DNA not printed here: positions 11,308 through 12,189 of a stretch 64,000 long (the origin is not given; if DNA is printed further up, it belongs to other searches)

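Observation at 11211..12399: Serine recombinase gene enclosed by 49-bp direct repeats, a possible self-excising mini-cassette nested in the island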

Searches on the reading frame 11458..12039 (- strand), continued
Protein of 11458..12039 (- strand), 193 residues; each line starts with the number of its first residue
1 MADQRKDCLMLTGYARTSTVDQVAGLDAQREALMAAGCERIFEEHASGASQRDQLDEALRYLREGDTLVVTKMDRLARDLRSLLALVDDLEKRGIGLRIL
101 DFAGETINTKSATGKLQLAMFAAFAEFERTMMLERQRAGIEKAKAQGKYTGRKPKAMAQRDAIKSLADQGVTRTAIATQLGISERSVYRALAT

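Call 34: find_encoding_contigs(protein=P0007, flank=8000, max_places=6)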
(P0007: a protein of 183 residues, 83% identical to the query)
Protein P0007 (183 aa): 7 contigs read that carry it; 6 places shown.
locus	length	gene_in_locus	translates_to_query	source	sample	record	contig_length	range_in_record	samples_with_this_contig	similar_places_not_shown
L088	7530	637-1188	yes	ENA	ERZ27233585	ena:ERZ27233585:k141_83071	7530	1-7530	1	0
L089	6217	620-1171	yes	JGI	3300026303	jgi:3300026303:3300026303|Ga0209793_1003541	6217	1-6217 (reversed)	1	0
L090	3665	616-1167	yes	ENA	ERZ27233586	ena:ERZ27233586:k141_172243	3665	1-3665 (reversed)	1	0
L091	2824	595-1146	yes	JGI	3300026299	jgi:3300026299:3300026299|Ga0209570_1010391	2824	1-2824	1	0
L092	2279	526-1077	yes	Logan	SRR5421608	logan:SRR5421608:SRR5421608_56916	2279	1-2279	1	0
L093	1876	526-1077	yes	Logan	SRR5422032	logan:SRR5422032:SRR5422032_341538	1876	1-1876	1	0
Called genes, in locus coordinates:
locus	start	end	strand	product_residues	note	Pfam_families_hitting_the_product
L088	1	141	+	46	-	?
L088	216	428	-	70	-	-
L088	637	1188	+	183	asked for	PF00239:Resolvase, PF02796:HTH_7 (weak), PF13384:HTH_23 (faint)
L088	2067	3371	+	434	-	PF13356:Arm-DNA-bind_3, PF22022:Phage_int_M, PF00589:Phage_integrase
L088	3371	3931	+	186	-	-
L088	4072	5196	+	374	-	-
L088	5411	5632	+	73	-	PF05930:Phage_AlpA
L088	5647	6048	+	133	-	-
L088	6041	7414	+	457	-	PF08707:PriCT_2, PF13481:AAA_25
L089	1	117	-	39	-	?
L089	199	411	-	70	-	-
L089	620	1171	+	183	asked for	PF00239:Resolvase, PF02796:HTH_7 (weak), PF13384:HTH_23 (faint)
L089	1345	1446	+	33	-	-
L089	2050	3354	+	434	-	PF13356:Arm-DNA-bind_3, PF22022:Phage_int_M, PF00589:Phage_integrase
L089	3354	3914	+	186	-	-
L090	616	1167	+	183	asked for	PF00239:Resolvase, PF02796:HTH_7 (weak), PF13384:HTH_23 (faint)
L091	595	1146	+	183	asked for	PF00239:Resolvase, PF02796:HTH_7 (weak), PF13384:HTH_23 (faint)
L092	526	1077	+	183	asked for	PF00239:Resolvase, PF02796:HTH_7 (weak), PF13384:HTH_23 (faint)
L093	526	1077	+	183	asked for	PF00239:Resolvase, PF02796:HTH_7 (weak), PF13384:HTH_23 (faint)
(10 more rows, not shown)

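Call 35: find_encoding_contigs(protein=P0009, flank=8000, max_places=4)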
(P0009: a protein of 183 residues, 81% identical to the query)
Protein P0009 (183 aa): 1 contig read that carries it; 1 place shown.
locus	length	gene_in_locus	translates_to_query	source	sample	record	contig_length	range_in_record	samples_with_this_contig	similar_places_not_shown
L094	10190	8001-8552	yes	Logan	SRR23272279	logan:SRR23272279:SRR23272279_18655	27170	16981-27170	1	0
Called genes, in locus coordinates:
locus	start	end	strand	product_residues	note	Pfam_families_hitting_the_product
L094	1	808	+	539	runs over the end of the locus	PF00732:GMC_oxred_N, PF05199:GMC_oxred_C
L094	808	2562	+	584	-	PF01494:FAD_binding_3, PF07976:Phe_hydrox_dim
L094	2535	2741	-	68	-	-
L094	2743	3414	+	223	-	PF12796:Ank_2, PF13857:Ank_5 (weak), PF24521:Ank_KRIT1 (faint), PF00023:Ank (weak), PF13606:Ank_3 (faint), PF13637:Ank_4, PF12796:Ank_2, PF13637:Ank_4 (weak)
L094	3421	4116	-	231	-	PF00227:Proteasome (faint)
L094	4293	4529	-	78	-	PF01541:GIY-YIG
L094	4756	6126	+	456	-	PF20172:DUF6538, PF00589:Phage_integrase (weak)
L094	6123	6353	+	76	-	-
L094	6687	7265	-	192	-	-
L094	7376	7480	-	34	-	-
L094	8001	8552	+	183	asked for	PF00239:Resolvase, PF02796:HTH_7 (weak)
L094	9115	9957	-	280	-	-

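Call 56: search_solved_structures(query=window:11461-12012:-, max_evalue=0.00001, show_alignments=2)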
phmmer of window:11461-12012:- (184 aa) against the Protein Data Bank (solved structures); distinct sequences matched with E-value up to 0.00001: 16.
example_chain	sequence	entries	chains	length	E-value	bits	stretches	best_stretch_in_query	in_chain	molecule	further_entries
4m6f_A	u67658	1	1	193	1e-32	116.7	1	1-179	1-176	DNA-invertase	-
3uj3_X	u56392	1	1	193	9.2e-32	113.6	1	1-179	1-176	DNA-invertase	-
2gm4_A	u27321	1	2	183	8e-26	94.3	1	2-182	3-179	Transposon gamma-delta resolvase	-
1zr2_A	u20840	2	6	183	4.2e-25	92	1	2-182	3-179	Transposon gamma-delta resolvase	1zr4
1gdt_A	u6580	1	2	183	1.1e-24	90.6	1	2-182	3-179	PROTEIN (GAMMA DELTA RESOLVASE)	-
5cy1_A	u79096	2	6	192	4.8e-23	85.3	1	3-182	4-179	Transposon Tn3 resolvase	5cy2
1gdr_A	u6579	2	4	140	1.4e-18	70.8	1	2-138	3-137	GAMMA DELTA-RESOLVASE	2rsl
2gm5_A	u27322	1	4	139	5.2e-18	69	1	2-134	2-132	Transposon gamma-delta resolvase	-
2r0q_C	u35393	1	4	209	6.2e-16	62.2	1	1-180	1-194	Putative transposon Tn552 DNA-invertase bin3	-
1ght_A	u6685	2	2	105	8.2e-13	52.1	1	2-94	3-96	TRANSPOSON GAMMA-DELTA RESOLVASE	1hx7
5c35_A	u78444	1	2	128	3.1e-10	43.7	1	1-92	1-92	Recombinase Sin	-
5c31_A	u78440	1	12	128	7e-10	42.5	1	1-92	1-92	Sin, putative plasmid resolvase dimer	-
5c32_B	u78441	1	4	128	7.8e-10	42.4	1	1-92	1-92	Putative transposon Tn552 DNA-invertase bin3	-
3pkz_A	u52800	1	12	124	8.2e-10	42.3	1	1-91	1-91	Recombinase Sin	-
5c34_B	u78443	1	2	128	8.2e-10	42.3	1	1-92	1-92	Putative transposon Tn552 DNA-invertase bin3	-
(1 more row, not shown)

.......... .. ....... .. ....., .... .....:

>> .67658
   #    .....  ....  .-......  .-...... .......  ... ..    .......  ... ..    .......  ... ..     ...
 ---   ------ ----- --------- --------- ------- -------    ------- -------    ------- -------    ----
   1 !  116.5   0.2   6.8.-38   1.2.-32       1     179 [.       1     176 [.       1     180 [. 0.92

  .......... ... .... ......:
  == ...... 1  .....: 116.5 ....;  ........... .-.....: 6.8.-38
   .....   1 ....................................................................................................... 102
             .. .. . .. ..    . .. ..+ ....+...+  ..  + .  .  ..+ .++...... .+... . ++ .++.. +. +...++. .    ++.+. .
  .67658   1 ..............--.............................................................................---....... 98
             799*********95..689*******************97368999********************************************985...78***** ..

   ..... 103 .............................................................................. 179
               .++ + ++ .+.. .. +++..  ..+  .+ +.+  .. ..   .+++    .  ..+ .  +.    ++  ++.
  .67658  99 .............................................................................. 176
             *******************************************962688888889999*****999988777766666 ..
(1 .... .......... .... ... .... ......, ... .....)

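Call 57: search_protein_families(library=ncbifam, proteins=[window:11461-12012:-], max_evalue=0.01)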
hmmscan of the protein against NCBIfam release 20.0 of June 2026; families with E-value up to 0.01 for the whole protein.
window:11461-12012:- (184 aa): 10 families
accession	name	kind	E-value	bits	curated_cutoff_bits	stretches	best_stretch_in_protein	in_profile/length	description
NF041201.1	recomb_XisF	equivalog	4.9e-25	88.4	375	1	3-150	2-152/465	fdxN element excision recombinase XisF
NF047343.1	SCCmet_CcrB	equivalog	3.9e-13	48.9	900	1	41-148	59-165/542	cassette chromosome recombinase CcrB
NF009949.0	PRK13413.1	equivalog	1.6e-11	44.3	272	1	1-182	1-193/203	master DNA invertase Mpi family serine-type recombinase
NF047344.1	SCCmet_CcrA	equivalog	4.9e-05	22.6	700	1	4-140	6-148/442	cassette chromosome recombinase CcrA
NF047347.1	SCCmet_CcrC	equivalog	0.00023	19.8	900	1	60-143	78-159/558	cassette chromosome recombinase CcrC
NF047515.1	SpiroCoCo_C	equivalog_domain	0.0012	18.1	125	1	63-178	205-309/313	SpiroCoCo family coiled-coil protein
NF033545.0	transpos_IS630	equivalog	0.0019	17.7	100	1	151-182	2-33/299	IS630 family transposase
TIGR01784.1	T_den_put_tspse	subfamily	0.0021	18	52.1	1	118-178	213-270/273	Rpn family recombination-promoting nuclease/putative transposase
NF033518.0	transpos_IS607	equivalog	0.0043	16.6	110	1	4-69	58-132/187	IS607 family transposase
NF049968.1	QhpR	equivalog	0.0048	16.1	250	1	147-183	188-224/284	AraC-like transcriptional regulator QhpR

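Call 58: search_protein_families(library=padloc, proteins=[window:11461-12012:-], max_evalue=0.01)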
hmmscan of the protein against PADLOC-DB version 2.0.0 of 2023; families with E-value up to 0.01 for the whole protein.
window:11461-12012:- (184 aa): 1 family
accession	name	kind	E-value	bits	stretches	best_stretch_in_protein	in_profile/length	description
PDLC04098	HerA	-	0.0012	15.4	1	36-142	268-367/686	-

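Call 64: find_encoding_contigs(protein=P0010, flank=8000, max_places=2)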
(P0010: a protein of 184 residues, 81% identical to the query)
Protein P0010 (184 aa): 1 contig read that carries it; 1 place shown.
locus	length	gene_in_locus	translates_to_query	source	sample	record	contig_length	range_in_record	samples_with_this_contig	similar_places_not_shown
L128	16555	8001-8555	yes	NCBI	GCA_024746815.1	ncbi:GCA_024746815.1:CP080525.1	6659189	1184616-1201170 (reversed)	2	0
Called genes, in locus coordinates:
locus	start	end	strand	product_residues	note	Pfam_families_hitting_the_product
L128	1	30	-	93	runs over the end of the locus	-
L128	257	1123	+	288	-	PF01068:DNA_ligase_A_M, PF09414:RNA_ligase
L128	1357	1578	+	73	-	PF05589:DUF768 (weak)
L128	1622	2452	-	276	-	PF04765:TOD1_MUCI70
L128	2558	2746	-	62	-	-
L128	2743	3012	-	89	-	-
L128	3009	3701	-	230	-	PF02586:SRAP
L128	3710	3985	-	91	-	-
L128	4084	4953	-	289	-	-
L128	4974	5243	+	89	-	-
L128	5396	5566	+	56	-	-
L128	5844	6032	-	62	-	-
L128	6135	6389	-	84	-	-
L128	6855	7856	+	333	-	PF00589:Phage_integrase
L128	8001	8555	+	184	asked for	PF00239:Resolvase, PF02796:HTH_7 (faint)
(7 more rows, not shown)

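Call 65: find_encoding_contigs(protein=P0017, flank=8000, max_places=2)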
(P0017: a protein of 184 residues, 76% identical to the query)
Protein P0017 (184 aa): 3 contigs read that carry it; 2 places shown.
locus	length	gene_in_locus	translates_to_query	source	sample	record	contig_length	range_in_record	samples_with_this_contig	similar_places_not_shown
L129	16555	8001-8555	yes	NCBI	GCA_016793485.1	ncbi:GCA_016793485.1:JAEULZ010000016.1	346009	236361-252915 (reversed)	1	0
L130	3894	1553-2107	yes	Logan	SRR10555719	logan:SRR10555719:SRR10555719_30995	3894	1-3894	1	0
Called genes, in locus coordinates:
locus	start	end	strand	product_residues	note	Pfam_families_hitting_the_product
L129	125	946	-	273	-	-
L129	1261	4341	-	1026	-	-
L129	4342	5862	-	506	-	-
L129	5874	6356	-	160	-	-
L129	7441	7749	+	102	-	PF12728:HTH_17 (weak)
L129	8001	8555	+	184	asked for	PF00239:Resolvase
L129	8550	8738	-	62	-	-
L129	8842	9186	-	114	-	-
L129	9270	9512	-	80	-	-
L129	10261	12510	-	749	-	PF13481:AAA_25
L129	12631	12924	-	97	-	-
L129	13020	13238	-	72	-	-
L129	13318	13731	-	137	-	-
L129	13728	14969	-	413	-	PF13356:Arm-DNA-bind_3, PF00589:Phage_integrase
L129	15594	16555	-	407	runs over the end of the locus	PF07690:MFS_1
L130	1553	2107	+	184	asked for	PF00239:Resolvase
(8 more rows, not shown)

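Call 82: find_encoding_contigs(protein=P0004, flank=5000, max_places=6)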
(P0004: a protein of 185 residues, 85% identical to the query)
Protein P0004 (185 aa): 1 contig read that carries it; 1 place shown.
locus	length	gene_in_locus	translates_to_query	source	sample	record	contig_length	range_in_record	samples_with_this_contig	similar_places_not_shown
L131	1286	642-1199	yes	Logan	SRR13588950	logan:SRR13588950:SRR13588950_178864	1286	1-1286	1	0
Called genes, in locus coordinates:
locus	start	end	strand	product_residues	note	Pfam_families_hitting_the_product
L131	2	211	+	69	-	?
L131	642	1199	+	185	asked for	PF00239:Resolvase, PF02796:HTH_7 (weak), PF13384:HTH_23 (weak)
